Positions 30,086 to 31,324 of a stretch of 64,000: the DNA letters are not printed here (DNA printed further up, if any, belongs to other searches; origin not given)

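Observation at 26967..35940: PucR-controlled seven-gene operon with two ureohydrolases, plus a convergent DUF1989 gene: candidate guanidino-compound catabolic island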

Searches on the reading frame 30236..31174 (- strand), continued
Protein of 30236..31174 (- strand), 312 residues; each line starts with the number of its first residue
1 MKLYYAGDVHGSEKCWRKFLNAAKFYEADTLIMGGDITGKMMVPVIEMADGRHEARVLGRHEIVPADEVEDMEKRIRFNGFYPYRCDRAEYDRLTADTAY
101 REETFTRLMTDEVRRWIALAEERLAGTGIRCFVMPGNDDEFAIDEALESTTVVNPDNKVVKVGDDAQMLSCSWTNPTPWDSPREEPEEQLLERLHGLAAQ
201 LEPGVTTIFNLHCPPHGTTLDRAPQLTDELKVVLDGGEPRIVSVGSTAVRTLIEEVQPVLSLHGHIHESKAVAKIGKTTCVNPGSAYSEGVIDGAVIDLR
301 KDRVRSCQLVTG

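Call 48: search_protein_families(library=pfam, proteins=[L019:1601-2158:+, L018:2702-3325:-, L022:7827-8507:-, L059:7505-8314:+, L068:7486-8301:+, L013:1396-2556:+, L013:5988-7166:-, L018:7075-7578:+, L068:5336-6415:-, L059:5242-6603:-], max_evalue=0.001)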
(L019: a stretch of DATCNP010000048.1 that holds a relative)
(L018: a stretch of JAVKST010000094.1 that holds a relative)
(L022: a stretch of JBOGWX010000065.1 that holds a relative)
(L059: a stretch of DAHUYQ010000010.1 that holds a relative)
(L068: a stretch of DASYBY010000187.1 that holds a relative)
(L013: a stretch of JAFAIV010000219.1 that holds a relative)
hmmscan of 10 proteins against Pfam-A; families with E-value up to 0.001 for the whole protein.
L019:1601-2158:+ (185 aa): 5 families
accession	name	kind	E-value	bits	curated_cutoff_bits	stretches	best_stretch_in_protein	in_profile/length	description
PF07883.17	Cupin_2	-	6.1e-12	45.5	27.2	1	110-179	4-69/70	Cupin domain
PF13560.12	HTH_31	-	3.8e-11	43.6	27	1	10-64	3-58/64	Helix-turn-helix domain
PF01381.28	HTH_3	-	7.4e-10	39.2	23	1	13-65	1-53/55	Helix-turn-helix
PF05899.18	Cupin_3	-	0.00045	20.3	23.5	1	127-165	25-64/74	EutQ-like cupin domain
PF13413.12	HTH_25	-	0.00076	19.7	24.6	0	12-44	1-33/62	Helix-turn-helix domain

L018:2702-3325:- (207 aa): 6 families
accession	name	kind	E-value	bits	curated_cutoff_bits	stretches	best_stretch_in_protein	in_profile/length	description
PF07883.17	Cupin_2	-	2.1e-15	56.6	27.2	1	119-190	3-70/70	Cupin domain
PF13560.12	HTH_31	-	9.8e-13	48.7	27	1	19-76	2-60/64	Helix-turn-helix domain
PF01381.28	HTH_3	-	3.8e-12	46.5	23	1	23-75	1-53/55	Helix-turn-helix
PF13443.12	HTH_26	-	4.1e-08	33.8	22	1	22-80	1-60/63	Cro/C1-type HTH DNA-binding domain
PF02311.25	AraC_binding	-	0.00013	22.2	21.1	1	137-188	23-73/135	AraC-like ligand binding domain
PF05899.18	Cupin_3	-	0.0009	19.3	23.5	0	137-171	25-60/74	EutQ-like cupin domain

L022:7827-8507:- (226 aa): 1 family
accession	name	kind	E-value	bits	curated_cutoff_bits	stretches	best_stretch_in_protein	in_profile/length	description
PF04199.19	Cyclase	-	1e-24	87.8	23.1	1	8-158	1-141/142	Putative cyclase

L059:7505-8314:+ (269 aa): 1 family
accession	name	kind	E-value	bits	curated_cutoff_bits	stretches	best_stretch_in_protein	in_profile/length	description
PF00795.27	CN_hydrolase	-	1.8e-42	145.9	23.2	1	5-226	4-239/256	Carbon-nitrogen hydrolase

L068:7486-8301:+ (271 aa): 1 family
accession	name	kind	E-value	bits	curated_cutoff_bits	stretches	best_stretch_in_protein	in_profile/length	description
PF00795.27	CN_hydrolase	-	2.7e-42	145.3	23.2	1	5-233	4-243/256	Carbon-nitrogen hydrolase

L013:1396-2556:+ (386 aa): 2 families
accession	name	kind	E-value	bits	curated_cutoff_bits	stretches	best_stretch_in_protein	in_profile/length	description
PF00155.27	Aminotran_1_2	-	2.2e-38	132.9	19.7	1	40-371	17-352/361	Aminotransferase class I and II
PF01053.26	Cys_Met_Meta_PP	-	2.8e-06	26.6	27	1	89-187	66-160/381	Cys/Met metabolism PLP-dependent enzyme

L013:5988-7166:- (392 aa): 1 family
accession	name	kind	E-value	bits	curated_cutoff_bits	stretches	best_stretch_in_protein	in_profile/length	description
PF06224.18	AlkZ-like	-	1.9e-58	199.1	25.9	1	36-372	1-329/329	DNA glycosylase AlkZ-like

L018:7075-7578:+ (167 aa): 1 family
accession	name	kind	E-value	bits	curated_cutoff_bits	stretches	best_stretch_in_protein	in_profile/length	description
PF00571.33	CBS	-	3.1e-09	37.5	24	1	6-42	1-37/57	CBS domain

L068:5336-6415:- (359 aa): 4 families
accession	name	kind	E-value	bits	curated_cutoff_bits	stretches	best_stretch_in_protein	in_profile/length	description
PF13377.12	Peripla_BP_3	-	3.4e-26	92.7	26.5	1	189-348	2-167/167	Periplasmic binding protein-like domain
PF00356.27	LacI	-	7.4e-17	61.3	27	1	22-66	2-46/46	Bacterial regulatory proteins, lacI family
PF00532.27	Peripla_BP_1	-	5.4e-12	46.2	22.2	1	98-338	14-273/281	Periplasmic binding proteins and sugar binding domain of LacI family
PF13407.12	Peripla_BP_4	-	0.00034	20.7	35.1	0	138-327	58-254/258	Periplasmic binding protein domain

L059:5242-6603:- (453 aa): 4 families
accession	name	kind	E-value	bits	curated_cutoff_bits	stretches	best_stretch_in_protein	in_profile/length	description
PF13377.12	Peripla_BP_3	-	4.6e-31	108.6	26.5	1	250-409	2-167/167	Periplasmic binding protein-like domain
PF00356.27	LacI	-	3.9e-16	59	27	1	86-130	2-46/46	Bacterial regulatory proteins, lacI family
PF00532.27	Peripla_BP_1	-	6.4e-13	49.2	22.2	1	161-391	13-267/281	Periplasmic binding proteins and sugar binding domain of LacI family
PF13407.12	Peripla_BP_4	-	5.6e-07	29.8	35.1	1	201-390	59-257/258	Periplasmic binding protein domain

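Call 61: find_related_loci(query=L057:1283-2233:+, collection=metagenome_contigs, flank=4000)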
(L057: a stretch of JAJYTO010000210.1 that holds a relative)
Query L057:1283-2233:+ (317 aa) in metagenome_contigs; peptide patterns used: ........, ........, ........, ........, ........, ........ (x = any residue, [..] = any of these).
145 stretches matched a pattern; 9 encode a relative of the query (tblastn E <= 1e-3); 9 distinct loci.
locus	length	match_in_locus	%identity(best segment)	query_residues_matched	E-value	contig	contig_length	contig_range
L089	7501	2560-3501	52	6-317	2e-114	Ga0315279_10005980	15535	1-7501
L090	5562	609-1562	51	3-317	2e-112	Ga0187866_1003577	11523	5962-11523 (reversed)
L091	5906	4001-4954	51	3-317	1e-112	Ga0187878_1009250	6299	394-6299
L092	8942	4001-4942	50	6-317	4e-112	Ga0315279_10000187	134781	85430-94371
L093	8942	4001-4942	50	6-317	6e-112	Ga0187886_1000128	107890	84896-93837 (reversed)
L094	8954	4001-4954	49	3-317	1e-109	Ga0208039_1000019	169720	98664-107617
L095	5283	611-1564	49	3-317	9e-110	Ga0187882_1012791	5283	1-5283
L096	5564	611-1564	49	3-317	1e-109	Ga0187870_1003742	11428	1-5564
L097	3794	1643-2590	45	6-317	1e-94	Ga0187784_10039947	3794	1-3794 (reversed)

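Call 65: find_homologous_proteins(query=L057:1283-2233:+)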
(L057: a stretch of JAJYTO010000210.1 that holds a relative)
Query L057:1283-2233:+ (317 aa): 7102 proteins with E <= 0.001 among 8000 candidates; the best 120 are listed.
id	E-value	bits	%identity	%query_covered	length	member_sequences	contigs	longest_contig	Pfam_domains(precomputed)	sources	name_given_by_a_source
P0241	1.2e-204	696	97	100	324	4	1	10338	-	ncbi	-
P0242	6.4e-164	562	75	100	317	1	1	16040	PF14582.12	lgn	-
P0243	8.1e-163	559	77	100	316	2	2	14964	-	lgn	-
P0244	5.1e-158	543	73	100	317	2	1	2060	-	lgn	-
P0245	6.6e-157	539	72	100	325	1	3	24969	-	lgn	-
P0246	2.4e-153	528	72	100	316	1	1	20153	-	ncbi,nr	ncbi:MAG: hypothetical protein QJR01_04670 [Kyrpidia sp.]|nr:hypothetical protein [Kyrpidia sp.]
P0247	6.7e-153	526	72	100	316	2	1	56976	PF00149.34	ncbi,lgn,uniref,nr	ncbi:metallophosphoesterase family protein [Sulfoacidibacillus thermotolerans]|uniref:metallophospho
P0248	2.7e-152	524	72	100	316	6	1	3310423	-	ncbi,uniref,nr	ncbi:metallophosphoesterase family protein [Kyrpidia spormannii]|uniref:Metallophosphoesterase n=1 T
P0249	4.2e-149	514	69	100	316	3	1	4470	-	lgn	-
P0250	8.3e-149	513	69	100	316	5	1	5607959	-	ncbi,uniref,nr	ncbi:metallophosphoesterase family protein [Thermogemmatispora carboxidivorans]|uniref:metallophosph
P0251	1.1e-132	460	63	100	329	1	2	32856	-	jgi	jgi:uncharacterized protein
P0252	1.7e-132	459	63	100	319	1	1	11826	-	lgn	-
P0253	3.4e-131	455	62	100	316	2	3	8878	-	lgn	-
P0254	2.8e-130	452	62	100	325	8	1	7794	-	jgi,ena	-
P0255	3.1e-129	448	61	100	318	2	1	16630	-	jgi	jgi:Icc-related predicted phosphoesterase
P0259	6.9e-128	444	63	100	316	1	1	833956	-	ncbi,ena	-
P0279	1.8e-121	423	58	100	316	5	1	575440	-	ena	-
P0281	7.8e-121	421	58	100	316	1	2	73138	PF14582.12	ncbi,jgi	ncbi:uncharacterized protein ACOSOMT5_P2886 [Acidiphilium sp. MT5]|jgi:Icc-related predicted phospho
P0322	1.0e-107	378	57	98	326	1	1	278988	-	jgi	jgi:uncharacterized protein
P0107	2.9e-102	360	54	97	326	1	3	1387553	PF12850.13,PF00149.34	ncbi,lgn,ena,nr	ncbi:hypothetical protein HRbin28_00926 [bacterium HR28]|nr:hypothetical protein HRbin28_00926 [bact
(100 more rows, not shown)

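Call 66: find_encoding_contigs(protein=P0248, flank=7000, max_places=1)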
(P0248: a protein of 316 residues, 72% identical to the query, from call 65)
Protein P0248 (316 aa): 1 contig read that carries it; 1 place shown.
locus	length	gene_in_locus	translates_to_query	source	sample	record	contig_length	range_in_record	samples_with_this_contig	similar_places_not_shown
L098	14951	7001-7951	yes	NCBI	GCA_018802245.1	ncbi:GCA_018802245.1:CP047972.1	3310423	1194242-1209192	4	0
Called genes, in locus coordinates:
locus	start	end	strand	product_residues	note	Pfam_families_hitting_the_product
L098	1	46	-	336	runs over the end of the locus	PF00291:PALP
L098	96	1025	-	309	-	PF08240:ADH_N, PF00107:ADH_zinc_N, PF13602:ADH_zinc_N_2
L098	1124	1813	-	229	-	-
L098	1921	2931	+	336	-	PF08240:ADH_N, PF00107:ADH_zinc_N, PF13602:ADH_zinc_N_2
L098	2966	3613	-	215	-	PF00107:ADH_zinc_N, PF13602:ADH_zinc_N_2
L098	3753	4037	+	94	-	-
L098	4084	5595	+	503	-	PF01425:Amidase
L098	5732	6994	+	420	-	PF00491:Arginase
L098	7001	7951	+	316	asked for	-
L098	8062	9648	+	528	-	PF00324:AA_permease, PF13520:AA_permease_2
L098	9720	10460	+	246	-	-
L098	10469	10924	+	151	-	PF00543:P-II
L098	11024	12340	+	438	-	PF00909:Ammonium_transp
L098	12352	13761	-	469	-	PF01979:Amidohydro_1, PF12890:DHOase, PF07969:Amidohydro_3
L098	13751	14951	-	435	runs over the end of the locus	PF01546:Peptidase_M20, PF07687:M20_dimer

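Call 67: find_encoding_contigs(protein=P0247, flank=7000, max_places=1)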
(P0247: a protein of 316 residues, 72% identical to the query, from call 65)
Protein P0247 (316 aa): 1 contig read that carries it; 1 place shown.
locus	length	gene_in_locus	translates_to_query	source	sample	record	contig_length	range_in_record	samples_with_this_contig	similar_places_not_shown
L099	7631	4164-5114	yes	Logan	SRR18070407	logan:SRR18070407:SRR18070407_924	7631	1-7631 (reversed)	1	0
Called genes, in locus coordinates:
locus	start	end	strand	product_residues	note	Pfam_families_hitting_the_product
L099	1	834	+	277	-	?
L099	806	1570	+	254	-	PF00929:RNase_T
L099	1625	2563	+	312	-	PF01073:3Beta_HSD, PF01370:Epimerase, PF02719:Polysacc_synt_2, PF04321:RmlD_sub_bind, PF07993:NAD_binding_4 (faint), PF13460:NAD_binding_10, PF16363:GDP_Man_Dehyd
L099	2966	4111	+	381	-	PF00491:Arginase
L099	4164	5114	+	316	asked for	PF00149:Metallophos (faint)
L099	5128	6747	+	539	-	PF13520:AA_permease_2, PF00324:AA_permease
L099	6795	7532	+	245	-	-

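Call 68: find_encoding_contigs(protein=P0250, flank=7000, max_places=1)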
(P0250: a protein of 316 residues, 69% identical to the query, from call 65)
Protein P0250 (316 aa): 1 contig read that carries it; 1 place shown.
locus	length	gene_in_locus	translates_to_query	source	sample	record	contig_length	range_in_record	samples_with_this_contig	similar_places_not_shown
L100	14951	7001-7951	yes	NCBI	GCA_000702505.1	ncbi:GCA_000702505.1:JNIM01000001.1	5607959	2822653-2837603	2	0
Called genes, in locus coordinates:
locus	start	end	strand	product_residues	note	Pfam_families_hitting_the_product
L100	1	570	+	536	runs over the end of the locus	PF09286:Pro-kuma_activ, PF00082:Peptidase_S8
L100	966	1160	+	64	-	-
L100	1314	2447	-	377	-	PF08240:ADH_N, PF16912:Glu_dehyd_C (faint), PF00107:ADH_zinc_N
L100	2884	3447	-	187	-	-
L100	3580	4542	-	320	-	PF01936:NYN, PF12872:OST-HTH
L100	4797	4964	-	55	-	-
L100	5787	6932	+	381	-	PF00491:Arginase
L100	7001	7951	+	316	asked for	-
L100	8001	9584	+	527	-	PF00324:AA_permease (weak), PF13520:AA_permease_2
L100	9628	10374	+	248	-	-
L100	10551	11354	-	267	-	PF00392:GntR, PF07729:FCD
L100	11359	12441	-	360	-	PF02615:Ldh_2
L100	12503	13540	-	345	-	PF00389:2-Hacid_dh, PF02826:2-Hacid_dh_C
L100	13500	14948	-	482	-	PF00171:Aldedh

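Call 69: find_encoding_contigs(protein=P0281, flank=7000, max_places=1)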
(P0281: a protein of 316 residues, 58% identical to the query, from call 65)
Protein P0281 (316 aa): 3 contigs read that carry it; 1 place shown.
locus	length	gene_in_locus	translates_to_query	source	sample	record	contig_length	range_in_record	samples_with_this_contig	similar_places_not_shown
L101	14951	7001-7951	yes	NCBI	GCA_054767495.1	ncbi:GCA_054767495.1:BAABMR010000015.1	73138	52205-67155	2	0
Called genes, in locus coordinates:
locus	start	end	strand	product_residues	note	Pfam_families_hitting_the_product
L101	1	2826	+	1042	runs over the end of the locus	PF13116:YhdP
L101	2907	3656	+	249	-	PF01012:ETF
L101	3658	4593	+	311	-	PF01012:ETF, PF00766:ETF_alpha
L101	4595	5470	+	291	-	PF02737:3HCDH_N, PF02826:2-Hacid_dh_C (faint), PF03446:NAD_binding_2 (weak), PF00725:3HCDH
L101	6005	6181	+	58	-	-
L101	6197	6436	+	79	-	-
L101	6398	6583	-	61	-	-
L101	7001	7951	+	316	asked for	PF14582:Metallophos_3 (faint)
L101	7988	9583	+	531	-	PF00324:AA_permease, PF13520:AA_permease_2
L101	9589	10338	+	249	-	-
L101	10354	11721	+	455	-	PF00120:Gln-synt_C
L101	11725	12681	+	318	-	PF00561:Abhydrolase_1, PF12697:Abhydrolase_6 (weak)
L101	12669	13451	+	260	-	PF09347:DUF1989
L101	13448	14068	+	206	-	PF09347:DUF1989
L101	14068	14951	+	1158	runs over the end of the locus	PF00289:Biotin_carb_N, PF02786:CPSase_L_D2, PF07478:Dala_Dala_lig_C (weak), PF02785:Biotin_carb_C, PF25917:BSH_RND (faint), PF02626:CT_A_B, PF02682:CT_C_D, PF00364:Biotin_lipoyl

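Call 77: find_encoding_contigs(protein=P0259, flank=7000, max_places=1)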
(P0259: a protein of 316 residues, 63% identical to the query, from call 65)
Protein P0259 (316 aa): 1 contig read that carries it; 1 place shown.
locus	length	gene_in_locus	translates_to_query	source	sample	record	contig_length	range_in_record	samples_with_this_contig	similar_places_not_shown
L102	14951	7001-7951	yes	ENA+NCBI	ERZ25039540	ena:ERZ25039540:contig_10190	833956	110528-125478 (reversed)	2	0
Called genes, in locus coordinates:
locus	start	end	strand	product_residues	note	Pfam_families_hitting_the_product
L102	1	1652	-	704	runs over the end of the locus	PF05378:Hydant_A_N, PF01968:Hydantoinase_A, PF19278:Hydant_A_C (weak)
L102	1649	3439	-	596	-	PF02538:Hydantoinase_B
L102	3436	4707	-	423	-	PF13433:Peripla_BP_5 (faint), PF13458:Peripla_BP_6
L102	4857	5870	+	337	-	PF08240:ADH_N, PF00107:ADH_zinc_N, PF13602:ADH_zinc_N_2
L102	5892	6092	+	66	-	-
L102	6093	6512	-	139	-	PF00571:CBS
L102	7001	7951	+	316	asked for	-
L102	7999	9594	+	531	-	PF00324:AA_permease, PF13520:AA_permease_2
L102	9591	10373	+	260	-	-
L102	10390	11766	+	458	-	PF00120:Gln-synt_C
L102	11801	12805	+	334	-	PF00561:Abhydrolase_1, PF12697:Abhydrolase_6 (weak)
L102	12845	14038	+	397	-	PF00491:Arginase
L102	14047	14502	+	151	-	-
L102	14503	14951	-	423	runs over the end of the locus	PF01566:Nramp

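Call 78: find_encoding_contigs(protein=P0279, flank=7000, max_places=1)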
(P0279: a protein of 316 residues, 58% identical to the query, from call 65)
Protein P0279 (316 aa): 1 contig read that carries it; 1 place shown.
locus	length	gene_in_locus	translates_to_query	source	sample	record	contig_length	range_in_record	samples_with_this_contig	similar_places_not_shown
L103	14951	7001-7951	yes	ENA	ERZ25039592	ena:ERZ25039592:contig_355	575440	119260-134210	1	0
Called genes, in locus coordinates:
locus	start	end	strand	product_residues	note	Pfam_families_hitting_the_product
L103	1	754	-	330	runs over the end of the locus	PF01315:Ald_Xan_dh_C, PF02738:MoCoBD_1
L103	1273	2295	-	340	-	PF00111:Fer2 (weak), PF01799:Fer2_2, PF00941:FAD_binding_5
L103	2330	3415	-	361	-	PF02608:Bmp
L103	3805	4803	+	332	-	PF00126:HTH_1, PF03466:LysR_substrate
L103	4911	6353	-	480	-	PF07992:Pyr_redox_2, PF13454:NAD_binding_9, PF13738:Pyr_redox_3, PF13434:Lys_Orn_oxgnase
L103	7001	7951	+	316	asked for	-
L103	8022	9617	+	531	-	PF00324:AA_permease (weak), PF13520:AA_permease_2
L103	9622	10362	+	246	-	-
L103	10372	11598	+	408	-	PF00120:Gln-synt_C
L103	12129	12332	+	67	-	PF00313:CSD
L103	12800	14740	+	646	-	PF17200:sCache_2, PF08269:dCache_2, PF17201:Cache_3-Cache_2 (weak), PF00015:MCPsignal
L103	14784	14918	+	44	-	-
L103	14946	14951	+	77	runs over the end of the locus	-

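Call 79: find_encoding_contigs(protein=P0322, flank=7000, max_places=1)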
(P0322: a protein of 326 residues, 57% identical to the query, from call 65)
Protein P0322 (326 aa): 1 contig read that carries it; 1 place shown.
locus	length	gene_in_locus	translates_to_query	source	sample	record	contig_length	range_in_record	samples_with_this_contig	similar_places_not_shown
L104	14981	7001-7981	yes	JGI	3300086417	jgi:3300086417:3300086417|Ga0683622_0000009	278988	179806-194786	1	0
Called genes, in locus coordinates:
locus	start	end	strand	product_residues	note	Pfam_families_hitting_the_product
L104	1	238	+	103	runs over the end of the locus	-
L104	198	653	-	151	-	PF22091:DUF6941 (weak)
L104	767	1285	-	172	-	PF12867:DinB_2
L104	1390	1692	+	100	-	PF00547:Urease_gamma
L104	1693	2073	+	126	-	PF00699:Urease_beta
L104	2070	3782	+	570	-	PF00449:Urease_alpha, PF01979:Amidohydro_1, PF07969:Amidohydro_3 (weak)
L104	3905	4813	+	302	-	PF12686:DUF3800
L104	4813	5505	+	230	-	PF01730:UreF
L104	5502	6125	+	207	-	PF02492:cobW, PF03308:MeaB (faint)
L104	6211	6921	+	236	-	PF01774:UreD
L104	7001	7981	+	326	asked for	-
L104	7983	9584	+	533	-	PF00324:AA_permease, PF13520:AA_permease_2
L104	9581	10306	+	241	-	-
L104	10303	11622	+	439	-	PF00120:Gln-synt_C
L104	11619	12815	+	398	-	PF00491:Arginase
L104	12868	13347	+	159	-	-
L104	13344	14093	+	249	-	PF00227:Proteasome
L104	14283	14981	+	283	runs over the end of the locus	PF00296:Bac_luciferase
